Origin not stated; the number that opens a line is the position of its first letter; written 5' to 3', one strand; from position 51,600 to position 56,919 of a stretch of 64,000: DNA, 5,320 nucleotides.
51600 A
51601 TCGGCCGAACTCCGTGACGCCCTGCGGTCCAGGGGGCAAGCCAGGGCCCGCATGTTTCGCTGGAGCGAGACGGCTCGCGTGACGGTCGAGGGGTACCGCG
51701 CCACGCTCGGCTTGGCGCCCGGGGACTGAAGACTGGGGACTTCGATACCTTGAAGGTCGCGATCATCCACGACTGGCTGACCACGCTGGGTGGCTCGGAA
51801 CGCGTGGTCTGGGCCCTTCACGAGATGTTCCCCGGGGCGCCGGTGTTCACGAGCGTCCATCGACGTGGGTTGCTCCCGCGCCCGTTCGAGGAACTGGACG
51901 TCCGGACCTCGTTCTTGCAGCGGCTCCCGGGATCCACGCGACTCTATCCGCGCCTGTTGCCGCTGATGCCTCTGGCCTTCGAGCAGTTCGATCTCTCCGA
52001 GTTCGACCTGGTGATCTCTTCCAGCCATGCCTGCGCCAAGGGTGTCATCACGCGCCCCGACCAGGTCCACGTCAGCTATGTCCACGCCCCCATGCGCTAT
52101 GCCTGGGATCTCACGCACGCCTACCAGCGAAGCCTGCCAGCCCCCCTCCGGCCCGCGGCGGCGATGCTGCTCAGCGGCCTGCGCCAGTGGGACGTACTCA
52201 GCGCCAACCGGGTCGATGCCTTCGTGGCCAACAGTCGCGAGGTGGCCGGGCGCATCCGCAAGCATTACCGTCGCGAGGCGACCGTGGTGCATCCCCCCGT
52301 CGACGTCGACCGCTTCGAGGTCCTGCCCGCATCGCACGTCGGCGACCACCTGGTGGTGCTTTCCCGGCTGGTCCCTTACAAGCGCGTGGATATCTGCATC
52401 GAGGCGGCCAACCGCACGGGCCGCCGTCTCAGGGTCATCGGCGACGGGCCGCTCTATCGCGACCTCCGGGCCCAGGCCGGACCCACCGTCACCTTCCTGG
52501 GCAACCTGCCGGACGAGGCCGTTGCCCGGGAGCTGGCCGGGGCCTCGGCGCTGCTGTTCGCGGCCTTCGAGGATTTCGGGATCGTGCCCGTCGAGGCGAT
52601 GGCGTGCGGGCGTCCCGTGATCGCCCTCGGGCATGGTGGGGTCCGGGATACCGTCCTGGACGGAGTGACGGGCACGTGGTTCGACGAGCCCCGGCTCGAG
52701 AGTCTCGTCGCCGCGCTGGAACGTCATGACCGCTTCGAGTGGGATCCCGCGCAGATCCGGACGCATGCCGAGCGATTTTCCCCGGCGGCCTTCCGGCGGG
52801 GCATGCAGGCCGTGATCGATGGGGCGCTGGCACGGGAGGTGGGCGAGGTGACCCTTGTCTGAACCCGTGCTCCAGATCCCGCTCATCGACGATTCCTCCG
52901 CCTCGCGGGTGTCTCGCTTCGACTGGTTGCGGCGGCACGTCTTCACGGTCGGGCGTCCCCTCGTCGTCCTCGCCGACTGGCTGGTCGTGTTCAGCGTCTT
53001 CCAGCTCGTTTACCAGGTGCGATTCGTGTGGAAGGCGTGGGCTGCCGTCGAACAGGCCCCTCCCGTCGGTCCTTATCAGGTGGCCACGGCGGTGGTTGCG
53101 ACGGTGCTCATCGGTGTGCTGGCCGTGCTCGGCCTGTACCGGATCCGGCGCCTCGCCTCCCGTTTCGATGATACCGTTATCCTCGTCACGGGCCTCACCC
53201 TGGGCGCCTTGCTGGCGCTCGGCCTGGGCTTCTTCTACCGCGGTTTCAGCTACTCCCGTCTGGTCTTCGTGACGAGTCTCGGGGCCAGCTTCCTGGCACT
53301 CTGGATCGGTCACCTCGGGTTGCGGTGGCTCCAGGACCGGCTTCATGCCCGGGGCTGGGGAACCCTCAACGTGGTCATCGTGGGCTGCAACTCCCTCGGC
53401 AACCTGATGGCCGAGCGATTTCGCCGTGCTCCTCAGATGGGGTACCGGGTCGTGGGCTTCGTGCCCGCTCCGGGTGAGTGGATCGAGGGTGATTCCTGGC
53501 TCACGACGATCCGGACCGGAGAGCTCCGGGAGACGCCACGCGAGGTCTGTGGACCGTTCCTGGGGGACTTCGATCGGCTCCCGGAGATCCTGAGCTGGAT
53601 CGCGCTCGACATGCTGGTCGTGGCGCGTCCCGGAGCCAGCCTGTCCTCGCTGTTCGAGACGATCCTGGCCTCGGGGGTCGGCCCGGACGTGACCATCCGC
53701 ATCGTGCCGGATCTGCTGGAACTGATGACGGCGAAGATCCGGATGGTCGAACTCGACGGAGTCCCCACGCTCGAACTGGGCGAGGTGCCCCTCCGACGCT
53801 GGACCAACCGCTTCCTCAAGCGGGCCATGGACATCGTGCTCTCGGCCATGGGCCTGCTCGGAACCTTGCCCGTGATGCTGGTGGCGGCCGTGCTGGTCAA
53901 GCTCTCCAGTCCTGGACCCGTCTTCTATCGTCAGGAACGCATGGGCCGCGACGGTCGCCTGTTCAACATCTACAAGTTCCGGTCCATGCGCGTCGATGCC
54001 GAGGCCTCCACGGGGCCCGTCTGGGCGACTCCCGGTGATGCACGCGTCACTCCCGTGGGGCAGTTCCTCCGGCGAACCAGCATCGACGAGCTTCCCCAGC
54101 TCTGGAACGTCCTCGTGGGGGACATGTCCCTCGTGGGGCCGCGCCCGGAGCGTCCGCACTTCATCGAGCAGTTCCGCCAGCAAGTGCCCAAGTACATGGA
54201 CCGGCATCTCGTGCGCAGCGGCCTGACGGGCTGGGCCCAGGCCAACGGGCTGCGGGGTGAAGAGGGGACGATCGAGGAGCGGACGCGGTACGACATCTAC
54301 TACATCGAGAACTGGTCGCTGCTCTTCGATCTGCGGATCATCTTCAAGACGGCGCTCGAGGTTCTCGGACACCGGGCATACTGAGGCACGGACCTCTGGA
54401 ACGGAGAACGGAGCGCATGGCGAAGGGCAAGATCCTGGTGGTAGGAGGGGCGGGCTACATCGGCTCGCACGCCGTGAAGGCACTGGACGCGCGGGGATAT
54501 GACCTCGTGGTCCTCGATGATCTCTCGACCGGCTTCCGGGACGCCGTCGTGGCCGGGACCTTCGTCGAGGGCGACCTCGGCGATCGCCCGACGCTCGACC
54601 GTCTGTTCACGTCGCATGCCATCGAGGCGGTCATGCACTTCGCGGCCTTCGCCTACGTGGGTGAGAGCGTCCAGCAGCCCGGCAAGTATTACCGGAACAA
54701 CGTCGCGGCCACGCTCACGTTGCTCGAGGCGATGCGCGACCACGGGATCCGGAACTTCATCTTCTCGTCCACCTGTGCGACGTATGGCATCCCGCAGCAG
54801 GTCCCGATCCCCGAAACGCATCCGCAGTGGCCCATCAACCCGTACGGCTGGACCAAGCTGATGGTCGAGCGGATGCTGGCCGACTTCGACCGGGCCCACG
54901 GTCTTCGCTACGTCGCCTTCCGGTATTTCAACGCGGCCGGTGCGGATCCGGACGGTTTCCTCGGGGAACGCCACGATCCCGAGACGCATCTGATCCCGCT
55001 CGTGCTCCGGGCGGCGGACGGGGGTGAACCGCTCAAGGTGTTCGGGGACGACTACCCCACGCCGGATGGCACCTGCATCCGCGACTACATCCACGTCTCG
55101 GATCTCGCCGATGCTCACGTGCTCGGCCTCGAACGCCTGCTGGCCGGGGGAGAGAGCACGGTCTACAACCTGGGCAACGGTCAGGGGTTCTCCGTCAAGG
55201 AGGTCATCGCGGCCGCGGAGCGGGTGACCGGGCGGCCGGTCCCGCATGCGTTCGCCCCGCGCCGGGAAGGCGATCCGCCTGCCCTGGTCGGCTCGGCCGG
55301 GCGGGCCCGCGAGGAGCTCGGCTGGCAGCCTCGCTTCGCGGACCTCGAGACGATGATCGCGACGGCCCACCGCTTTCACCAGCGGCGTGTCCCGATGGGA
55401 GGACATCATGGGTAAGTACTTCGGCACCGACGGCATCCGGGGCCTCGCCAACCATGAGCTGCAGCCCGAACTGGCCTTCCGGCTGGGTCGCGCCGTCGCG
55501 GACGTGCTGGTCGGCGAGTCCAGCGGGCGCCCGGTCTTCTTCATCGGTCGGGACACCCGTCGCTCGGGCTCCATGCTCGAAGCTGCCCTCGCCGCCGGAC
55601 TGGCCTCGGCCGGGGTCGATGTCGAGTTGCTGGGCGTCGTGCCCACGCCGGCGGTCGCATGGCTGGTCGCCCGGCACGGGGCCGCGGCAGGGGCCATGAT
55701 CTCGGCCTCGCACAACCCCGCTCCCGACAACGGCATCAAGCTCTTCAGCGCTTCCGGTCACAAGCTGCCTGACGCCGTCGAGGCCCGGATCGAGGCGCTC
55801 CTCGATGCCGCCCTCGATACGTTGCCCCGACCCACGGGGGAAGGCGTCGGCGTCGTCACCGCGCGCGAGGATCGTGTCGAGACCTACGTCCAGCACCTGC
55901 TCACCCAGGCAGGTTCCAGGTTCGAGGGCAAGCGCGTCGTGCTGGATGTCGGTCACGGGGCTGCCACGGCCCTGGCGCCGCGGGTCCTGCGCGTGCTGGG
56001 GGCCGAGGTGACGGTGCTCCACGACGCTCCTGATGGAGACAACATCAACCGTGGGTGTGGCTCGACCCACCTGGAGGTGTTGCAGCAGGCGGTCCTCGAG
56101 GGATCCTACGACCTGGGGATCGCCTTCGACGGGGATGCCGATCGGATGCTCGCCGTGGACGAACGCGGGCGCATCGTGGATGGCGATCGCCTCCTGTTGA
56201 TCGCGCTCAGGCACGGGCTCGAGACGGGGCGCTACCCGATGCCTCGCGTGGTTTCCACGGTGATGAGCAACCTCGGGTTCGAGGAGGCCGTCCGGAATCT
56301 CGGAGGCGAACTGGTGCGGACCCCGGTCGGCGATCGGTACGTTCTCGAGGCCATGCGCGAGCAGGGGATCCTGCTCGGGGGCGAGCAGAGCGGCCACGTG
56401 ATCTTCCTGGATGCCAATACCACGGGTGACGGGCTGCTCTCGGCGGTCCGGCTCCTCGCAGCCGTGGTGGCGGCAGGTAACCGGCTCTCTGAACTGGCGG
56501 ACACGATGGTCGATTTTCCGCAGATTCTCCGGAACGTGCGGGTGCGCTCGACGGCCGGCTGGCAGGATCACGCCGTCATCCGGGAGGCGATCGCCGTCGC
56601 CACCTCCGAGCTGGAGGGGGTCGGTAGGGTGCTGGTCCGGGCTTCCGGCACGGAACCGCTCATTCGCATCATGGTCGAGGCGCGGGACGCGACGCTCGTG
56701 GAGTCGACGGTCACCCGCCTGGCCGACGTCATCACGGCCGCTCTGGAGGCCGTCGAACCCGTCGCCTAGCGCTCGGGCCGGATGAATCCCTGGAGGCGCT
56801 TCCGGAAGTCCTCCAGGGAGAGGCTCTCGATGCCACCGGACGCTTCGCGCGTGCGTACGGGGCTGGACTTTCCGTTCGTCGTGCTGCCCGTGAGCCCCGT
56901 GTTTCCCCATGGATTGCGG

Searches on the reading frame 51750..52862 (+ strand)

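Call 65: search_protein_families(library=pfam, proteins=[window:51750-52862:+], max_evalue=0.00001)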
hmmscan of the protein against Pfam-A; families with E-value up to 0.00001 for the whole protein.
window:51750-52862:+ (370 aa): 3 families
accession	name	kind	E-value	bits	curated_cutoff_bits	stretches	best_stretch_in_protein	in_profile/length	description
PF00534.26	Glycos_transf_1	-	9.6e-22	77.8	26.4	1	201-325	18-154/172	Glycosyl transferases group 1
PF13692.12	Glyco_trans_1_4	-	2.6e-20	73.6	27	1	200-325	3-138/142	Glycosyl transferases group 1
PF13439.12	Glyco_transf_4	-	2.2e-11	44.5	28.5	1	14-188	2-170/170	Glycosyltransferase Family 4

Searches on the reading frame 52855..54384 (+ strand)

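Call 65: search_protein_families(library=pfam, proteins=[window:52855-54384:+], max_evalue=0.00001)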
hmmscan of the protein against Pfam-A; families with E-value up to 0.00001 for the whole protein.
window:52855-54384:+ (509 aa): 2 families
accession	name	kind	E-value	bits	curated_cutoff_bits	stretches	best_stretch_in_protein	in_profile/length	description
PF02397.22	Bac_transf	-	2.6e-71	239.3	27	1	322-504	1-178/179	Bacterial sugar transferase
PF13727.12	CoA_binding_3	-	1.3e-08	35.5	25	1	91-203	2-110/175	CoA-binding domain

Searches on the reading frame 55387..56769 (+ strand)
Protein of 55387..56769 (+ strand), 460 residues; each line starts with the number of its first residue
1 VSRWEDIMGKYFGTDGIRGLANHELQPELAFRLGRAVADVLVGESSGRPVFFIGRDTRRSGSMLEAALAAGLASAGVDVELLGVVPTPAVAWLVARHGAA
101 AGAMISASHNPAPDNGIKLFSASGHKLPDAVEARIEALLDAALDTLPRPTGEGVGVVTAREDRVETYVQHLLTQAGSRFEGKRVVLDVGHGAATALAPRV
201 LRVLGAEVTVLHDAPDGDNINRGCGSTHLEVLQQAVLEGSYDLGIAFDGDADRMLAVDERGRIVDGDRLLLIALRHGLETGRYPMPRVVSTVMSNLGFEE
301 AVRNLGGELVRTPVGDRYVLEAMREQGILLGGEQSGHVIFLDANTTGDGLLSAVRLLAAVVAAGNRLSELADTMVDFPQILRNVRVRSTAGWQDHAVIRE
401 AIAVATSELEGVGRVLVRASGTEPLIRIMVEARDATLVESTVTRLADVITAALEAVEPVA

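Call 65: search_protein_families(library=pfam, proteins=[window:55387-56769:+], max_evalue=0.00001)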
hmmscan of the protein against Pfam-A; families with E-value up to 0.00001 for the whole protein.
window:55387-56769:+ (460 aa): 4 families
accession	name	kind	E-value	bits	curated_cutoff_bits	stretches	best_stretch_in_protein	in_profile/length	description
PF02878.22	PGM_PMM_I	-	3.1e-42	144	22.5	1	10-141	2-133/138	Phosphoglucomutase/phosphomannomutase, alpha/beta/alpha domain I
PF02880.22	PGM_PMM_III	-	4.5e-34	117.4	20.7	1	265-373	1-110/115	Phosphoglucomutase/phosphomannomutase, alpha/beta/alpha domain III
PF02879.22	PGM_PMM_II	-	3.8e-19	69.6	29.3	1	166-261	2-103/103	Phosphoglucomutase/phosphomannomutase, alpha/beta/alpha domain II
PF00408.26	PGM_PMM_IV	-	1.1e-13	51.5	23.1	1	383-447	3-67/68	Phosphoglucomutase/phosphomannomutase, C-terminal domain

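Call 66: find_homologous_proteins(query=window:55387-56769:+, max_evalue=1e-30)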
Query window:55387-56769:+ (460 aa): 8000 proteins with E <= 1e-30 among 8000 candidates; the best 120 are listed.
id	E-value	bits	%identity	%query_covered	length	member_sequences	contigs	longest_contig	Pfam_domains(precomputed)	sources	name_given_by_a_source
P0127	1.0e-277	939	98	98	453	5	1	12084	PF02878.23,PF00408.27,PF02879.23,PF02880.23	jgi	jgi:phosphoglucosamine mutase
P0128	1.8e-248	843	88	98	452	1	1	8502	PF02878.23,PF00408.27,PF02879.23,PF02880.23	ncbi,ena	-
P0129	2.8e-180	618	67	97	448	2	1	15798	PF02878.23,PF00408.27,PF02879.23,PF02880.23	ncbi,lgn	ncbi:MAG TPA: phosphoglucosamine mutase [Pantanalinema sp.]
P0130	5.8e-180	617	67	97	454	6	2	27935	PF02878.23,PF00408.27,PF02879.23,PF02880.23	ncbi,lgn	-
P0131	7.8e-176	604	65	97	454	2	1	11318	PF02878.23,PF00408.27,PF02879.23,PF02880.23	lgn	-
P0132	8.0e-176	604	65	97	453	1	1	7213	PF02878.23,PF00408.27,PF02879.23,PF02880.23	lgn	-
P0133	1.8e-175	602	64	98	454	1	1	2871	PF02878.23,PF00408.27,PF02879.23,PF02880.23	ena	-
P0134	6.7e-171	587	63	98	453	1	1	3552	PF02878.23,PF00408.27,PF02879.23,PF02880.23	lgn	-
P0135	2.4e-170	586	62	97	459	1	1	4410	PF02878.23,PF00408.27,PF02879.23,PF02880.23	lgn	-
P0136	3.1e-170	585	62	97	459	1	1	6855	PF02878.23,PF00408.27,PF02879.23,PF02880.23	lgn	-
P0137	1.3e-169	583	63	96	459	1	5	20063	PF02878.23,PF00408.27,PF02879.23,PF02880.23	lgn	-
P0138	2.4e-169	582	63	96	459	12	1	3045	PF02878.23,PF00408.27,PF02879.23,PF02880.23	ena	-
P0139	8.2e-169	580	62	97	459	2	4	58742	PF02878.23,PF00408.27,PF02879.23,PF02880.23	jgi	jgi:phosphoglucosamine mutase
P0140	7.1e-168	577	61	97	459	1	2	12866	PF02878.23,PF00408.27,PF02879.23,PF02880.23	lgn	-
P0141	1.1e-166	573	63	97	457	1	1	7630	PF02878.23,PF00408.27,PF02879.23,PF02880.23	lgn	-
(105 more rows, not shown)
